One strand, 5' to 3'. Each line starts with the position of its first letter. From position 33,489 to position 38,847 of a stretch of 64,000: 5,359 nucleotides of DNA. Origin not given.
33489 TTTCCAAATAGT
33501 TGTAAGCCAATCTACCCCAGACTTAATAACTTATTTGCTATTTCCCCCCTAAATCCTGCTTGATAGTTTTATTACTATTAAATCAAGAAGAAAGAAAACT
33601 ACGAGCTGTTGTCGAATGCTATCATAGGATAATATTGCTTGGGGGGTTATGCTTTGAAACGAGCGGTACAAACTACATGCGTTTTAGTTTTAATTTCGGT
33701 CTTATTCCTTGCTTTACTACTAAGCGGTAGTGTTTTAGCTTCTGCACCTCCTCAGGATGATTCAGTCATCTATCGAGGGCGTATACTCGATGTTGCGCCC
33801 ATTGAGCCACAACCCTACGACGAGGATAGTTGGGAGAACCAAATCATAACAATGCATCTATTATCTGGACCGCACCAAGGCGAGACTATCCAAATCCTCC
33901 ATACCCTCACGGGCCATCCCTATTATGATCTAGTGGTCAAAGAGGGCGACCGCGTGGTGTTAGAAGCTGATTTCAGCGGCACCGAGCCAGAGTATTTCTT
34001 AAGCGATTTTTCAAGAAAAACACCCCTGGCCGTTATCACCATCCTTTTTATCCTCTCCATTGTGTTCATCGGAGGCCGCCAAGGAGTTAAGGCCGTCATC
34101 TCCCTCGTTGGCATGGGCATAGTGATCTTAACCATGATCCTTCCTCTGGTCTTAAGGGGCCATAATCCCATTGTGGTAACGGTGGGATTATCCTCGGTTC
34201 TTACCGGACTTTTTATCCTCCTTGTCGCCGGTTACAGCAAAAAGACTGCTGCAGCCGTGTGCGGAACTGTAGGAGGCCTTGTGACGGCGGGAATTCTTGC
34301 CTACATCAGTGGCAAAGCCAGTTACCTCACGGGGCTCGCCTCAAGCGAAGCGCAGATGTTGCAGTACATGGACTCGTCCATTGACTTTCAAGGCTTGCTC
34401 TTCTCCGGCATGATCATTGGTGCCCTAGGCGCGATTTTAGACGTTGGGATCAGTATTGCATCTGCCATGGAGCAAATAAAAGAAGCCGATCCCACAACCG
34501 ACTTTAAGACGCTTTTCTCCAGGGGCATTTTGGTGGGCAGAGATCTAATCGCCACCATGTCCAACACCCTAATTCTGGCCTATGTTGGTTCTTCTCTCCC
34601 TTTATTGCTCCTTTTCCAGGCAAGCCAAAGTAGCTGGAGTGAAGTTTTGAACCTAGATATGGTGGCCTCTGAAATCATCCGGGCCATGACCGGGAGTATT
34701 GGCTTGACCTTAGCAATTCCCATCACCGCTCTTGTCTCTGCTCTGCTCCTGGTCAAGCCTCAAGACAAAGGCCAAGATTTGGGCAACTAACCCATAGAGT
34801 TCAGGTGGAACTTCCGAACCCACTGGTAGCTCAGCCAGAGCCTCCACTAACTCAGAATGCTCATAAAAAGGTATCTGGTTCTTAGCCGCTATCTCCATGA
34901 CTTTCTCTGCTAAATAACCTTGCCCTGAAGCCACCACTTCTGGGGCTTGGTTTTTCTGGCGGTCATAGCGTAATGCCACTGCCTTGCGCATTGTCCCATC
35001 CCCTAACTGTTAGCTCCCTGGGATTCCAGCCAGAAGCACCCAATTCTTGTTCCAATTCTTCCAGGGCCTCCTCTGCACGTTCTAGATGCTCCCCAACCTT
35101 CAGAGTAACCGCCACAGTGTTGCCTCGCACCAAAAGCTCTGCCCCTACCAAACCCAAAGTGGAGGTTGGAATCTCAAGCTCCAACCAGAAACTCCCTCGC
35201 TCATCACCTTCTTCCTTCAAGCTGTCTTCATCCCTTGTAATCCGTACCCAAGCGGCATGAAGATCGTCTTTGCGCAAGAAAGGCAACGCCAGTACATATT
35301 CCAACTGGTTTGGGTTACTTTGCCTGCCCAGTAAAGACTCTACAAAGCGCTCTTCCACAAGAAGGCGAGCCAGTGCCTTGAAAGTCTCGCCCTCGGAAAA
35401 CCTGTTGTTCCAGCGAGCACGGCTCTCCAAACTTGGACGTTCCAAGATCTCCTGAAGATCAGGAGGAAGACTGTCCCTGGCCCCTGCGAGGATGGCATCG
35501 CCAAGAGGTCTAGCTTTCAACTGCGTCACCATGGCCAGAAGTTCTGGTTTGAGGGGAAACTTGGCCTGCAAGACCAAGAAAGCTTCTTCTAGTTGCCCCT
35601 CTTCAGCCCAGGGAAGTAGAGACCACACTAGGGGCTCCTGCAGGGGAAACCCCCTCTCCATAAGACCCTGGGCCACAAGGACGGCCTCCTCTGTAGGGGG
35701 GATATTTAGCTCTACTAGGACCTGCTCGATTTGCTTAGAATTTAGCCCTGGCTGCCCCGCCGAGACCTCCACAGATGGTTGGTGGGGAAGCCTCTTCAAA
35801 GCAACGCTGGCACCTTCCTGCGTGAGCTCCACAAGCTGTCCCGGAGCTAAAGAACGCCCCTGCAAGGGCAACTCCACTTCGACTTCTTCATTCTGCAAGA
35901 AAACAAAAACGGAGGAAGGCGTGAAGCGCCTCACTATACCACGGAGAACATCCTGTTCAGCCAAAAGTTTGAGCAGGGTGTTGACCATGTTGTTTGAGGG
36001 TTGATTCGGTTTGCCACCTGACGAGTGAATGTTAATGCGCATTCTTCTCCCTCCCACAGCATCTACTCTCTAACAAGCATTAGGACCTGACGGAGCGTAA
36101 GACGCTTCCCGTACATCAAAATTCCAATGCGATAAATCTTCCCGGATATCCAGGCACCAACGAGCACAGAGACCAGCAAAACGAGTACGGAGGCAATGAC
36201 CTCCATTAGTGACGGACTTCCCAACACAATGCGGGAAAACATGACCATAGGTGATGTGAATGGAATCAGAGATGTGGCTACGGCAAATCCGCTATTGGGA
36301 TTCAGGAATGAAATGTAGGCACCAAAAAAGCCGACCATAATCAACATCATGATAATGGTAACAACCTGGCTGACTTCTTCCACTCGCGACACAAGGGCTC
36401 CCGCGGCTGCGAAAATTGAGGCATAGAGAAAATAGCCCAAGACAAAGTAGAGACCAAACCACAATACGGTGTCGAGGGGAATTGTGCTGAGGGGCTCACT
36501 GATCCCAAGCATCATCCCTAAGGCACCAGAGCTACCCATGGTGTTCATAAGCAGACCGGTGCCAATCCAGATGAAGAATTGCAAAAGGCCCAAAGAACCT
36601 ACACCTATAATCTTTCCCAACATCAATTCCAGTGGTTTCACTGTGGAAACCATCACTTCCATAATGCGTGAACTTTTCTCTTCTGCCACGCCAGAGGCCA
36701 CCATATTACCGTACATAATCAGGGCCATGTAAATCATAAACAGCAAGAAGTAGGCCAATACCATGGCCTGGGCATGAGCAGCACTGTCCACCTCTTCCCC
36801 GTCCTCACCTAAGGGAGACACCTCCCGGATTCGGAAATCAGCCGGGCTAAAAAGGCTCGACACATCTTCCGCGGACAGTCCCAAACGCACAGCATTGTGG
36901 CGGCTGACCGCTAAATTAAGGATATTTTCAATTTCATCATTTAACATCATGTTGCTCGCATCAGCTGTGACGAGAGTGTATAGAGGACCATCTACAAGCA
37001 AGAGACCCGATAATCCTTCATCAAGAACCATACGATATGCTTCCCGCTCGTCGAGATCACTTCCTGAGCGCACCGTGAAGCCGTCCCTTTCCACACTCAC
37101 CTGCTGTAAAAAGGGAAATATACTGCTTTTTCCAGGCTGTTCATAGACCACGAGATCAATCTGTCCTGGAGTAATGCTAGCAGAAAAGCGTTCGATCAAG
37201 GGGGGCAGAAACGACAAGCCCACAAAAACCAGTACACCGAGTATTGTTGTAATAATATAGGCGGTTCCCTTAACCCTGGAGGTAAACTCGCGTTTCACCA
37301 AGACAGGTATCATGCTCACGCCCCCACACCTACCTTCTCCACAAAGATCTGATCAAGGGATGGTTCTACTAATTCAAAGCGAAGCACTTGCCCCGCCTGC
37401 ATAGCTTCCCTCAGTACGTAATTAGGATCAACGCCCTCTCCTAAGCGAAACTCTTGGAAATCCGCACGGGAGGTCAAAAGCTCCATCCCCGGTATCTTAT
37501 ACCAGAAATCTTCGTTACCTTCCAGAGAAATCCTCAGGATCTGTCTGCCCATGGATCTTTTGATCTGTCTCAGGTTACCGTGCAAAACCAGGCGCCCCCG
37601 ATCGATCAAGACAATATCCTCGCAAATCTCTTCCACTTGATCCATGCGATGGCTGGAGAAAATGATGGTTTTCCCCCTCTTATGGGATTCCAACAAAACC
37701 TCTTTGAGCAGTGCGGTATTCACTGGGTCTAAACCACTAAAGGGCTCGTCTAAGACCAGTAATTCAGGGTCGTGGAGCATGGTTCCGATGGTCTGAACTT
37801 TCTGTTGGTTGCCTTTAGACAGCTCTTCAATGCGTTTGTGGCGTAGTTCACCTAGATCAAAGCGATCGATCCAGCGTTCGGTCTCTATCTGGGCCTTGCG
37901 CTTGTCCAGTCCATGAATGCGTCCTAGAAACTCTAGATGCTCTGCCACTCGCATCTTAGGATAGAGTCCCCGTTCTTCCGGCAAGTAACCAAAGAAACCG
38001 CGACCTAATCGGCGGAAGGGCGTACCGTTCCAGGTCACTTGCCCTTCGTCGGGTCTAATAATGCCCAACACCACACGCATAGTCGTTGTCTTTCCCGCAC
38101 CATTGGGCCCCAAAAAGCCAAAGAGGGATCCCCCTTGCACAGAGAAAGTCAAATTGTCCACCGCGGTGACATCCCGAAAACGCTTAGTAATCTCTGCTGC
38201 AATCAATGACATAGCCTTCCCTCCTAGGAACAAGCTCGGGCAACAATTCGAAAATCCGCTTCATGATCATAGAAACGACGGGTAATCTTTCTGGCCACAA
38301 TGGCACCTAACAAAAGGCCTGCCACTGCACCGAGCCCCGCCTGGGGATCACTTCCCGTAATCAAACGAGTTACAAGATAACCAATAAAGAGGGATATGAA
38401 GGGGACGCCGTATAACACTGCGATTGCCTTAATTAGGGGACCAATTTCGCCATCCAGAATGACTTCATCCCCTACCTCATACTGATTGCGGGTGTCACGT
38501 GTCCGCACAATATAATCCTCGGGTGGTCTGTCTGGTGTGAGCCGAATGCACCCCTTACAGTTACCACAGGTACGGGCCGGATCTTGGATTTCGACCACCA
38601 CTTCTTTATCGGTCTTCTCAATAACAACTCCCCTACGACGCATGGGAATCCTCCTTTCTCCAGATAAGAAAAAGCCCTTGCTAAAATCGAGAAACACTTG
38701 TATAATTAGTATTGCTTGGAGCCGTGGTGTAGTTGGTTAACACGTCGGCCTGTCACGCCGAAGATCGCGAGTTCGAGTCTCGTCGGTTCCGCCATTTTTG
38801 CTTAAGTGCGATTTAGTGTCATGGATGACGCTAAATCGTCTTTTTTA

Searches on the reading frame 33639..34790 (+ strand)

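Call 16: search_protein_families(library=pfam, proteins=[window:33639-34790:+], max_evalue=0.0001)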
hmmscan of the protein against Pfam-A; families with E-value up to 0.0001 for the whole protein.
window:33639-34790:+ (383 aa): 1 family
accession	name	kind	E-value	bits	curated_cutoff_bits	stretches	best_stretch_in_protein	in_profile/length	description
PF07907.16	YibE_F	-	1.3e-75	254.5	27.2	1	131-368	2-240/241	YibE/F-like protein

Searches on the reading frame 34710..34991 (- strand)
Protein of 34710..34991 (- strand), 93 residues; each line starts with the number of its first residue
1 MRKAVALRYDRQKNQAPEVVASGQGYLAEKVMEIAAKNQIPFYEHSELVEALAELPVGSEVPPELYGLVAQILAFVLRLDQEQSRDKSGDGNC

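Call 84: search_protein_families(library=pfam, proteins=[window:34710-34991:-], max_evalue=0.001)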
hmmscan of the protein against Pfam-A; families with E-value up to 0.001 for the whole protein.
window:34710-34991:- (93 aa): 1 family
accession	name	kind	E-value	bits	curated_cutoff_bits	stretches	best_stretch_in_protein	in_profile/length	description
PF01312.24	Bac_export_2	-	4.3e-20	72.6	24.4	1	4-76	262-335/335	FlhB HrpN YscU SpaS Family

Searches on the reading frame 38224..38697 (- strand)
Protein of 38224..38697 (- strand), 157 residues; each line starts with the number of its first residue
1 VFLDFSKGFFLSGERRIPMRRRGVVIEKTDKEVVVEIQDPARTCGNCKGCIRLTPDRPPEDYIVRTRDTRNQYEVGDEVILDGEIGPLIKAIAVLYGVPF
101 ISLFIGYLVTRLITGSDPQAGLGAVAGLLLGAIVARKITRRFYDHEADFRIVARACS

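Call 3: search_protein_families(library=pfam, proteins=[window:38224-38697:-], max_evalue=0.01)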
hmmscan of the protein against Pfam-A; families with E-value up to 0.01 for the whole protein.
window:38224-38697:- (157 aa): 1 family
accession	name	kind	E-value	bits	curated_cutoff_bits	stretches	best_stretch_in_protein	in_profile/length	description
PF04246.17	RseC_MucC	-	1e-17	64.7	24.4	1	25-146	1-122/130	Positive regulator of sigma(E), RseC/MucC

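Call 17: search_protein_families(library=ncbifam, proteins=[window:38224-38697:-], max_evalue=0.01)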
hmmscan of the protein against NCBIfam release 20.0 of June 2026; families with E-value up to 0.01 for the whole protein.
window:38224-38697:- (157 aa): 1 family
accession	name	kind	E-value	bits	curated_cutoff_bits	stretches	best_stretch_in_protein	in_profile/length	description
NF008115.0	PRK10862.1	equivalog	7.1e-06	26.1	184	1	69-146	55-132/156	SoxR-reducing system protein RseC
